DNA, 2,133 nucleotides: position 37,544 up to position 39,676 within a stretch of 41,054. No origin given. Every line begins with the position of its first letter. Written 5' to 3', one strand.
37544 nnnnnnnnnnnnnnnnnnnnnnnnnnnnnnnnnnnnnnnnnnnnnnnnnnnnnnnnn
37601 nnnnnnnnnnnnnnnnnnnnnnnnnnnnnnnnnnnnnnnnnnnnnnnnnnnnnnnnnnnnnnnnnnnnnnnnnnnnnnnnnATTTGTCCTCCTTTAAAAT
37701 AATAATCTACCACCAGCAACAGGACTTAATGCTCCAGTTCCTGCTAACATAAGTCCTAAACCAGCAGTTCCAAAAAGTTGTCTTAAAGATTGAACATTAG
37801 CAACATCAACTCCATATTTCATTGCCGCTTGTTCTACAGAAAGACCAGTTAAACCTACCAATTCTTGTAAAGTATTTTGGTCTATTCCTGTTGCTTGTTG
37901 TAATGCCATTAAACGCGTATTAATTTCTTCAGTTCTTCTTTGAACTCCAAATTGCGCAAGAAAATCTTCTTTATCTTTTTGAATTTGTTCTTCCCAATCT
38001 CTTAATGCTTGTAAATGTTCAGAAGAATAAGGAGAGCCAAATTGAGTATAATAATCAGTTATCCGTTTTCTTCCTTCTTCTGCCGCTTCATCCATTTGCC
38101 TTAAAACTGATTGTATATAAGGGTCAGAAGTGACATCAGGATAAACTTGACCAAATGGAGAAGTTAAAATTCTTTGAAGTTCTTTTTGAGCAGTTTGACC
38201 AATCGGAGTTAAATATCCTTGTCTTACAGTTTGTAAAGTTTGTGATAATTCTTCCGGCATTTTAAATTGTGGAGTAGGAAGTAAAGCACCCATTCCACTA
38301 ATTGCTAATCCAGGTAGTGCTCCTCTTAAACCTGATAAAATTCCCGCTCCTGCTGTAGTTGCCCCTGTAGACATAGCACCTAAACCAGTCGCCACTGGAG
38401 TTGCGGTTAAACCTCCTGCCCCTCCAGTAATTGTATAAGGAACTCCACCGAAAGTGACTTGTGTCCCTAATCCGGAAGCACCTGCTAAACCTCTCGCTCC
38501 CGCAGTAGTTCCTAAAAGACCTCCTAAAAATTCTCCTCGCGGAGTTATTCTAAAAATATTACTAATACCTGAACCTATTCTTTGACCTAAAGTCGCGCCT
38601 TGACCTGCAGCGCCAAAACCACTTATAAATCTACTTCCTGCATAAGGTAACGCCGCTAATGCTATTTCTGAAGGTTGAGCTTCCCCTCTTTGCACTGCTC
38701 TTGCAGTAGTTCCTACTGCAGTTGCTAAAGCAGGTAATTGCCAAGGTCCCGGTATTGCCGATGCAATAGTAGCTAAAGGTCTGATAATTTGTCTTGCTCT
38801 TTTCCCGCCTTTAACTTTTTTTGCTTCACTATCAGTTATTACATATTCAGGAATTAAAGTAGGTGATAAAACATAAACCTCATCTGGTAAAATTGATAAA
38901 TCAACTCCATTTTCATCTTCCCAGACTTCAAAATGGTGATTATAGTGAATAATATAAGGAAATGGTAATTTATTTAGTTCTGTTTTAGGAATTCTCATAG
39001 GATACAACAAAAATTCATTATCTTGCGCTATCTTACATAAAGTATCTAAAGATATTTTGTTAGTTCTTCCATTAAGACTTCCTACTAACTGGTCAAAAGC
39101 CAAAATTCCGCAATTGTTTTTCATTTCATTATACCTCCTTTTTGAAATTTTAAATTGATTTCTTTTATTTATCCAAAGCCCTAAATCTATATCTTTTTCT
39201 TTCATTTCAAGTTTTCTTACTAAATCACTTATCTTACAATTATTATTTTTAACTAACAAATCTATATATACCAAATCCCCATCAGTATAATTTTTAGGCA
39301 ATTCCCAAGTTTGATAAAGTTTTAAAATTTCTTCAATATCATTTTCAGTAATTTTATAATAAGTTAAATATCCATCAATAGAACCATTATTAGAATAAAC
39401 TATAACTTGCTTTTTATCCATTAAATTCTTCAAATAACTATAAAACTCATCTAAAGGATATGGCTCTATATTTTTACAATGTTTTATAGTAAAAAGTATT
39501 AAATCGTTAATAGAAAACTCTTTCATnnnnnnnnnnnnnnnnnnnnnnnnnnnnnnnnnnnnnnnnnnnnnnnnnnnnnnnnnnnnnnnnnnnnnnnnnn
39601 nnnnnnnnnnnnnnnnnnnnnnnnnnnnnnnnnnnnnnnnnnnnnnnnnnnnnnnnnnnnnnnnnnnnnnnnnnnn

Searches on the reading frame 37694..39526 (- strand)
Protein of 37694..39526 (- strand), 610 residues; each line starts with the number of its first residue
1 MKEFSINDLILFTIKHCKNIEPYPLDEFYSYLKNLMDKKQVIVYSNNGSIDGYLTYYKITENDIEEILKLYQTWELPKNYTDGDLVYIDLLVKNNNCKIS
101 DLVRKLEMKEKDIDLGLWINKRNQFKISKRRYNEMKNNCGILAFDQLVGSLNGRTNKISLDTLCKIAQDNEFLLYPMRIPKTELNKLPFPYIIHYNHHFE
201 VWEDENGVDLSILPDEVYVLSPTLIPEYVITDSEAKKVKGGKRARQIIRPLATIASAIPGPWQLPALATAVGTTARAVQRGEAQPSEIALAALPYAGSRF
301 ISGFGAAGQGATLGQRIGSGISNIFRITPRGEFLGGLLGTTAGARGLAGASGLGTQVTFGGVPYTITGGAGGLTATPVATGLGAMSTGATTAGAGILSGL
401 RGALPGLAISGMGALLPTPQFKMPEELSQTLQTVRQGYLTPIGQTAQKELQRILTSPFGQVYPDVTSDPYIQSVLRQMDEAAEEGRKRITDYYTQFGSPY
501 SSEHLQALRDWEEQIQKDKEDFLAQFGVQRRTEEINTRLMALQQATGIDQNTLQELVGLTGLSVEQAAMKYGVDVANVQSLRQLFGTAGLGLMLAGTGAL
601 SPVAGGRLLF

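Call 3: search_protein_families(library=pfam, proteins=[window:37694-39526:-], max_evalue=1)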
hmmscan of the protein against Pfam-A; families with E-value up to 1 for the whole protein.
window:37694-39526:- (610 aa): 1 family
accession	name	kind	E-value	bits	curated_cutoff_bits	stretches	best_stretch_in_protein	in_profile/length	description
PF03412.21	Peptidase_C39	-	0.014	15.7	22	1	150-205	37-95/133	Peptidase C39 family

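Call 4: search_protein_families(library=phrogs, proteins=[window:37694-39526:-], max_evalue=0.1)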
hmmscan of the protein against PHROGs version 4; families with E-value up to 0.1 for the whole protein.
window:37694-39526:- (610 aa): 1 family
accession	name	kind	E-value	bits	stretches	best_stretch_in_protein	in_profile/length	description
phrog_17223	-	unknown function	0.051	14.7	1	532-583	2-51/103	-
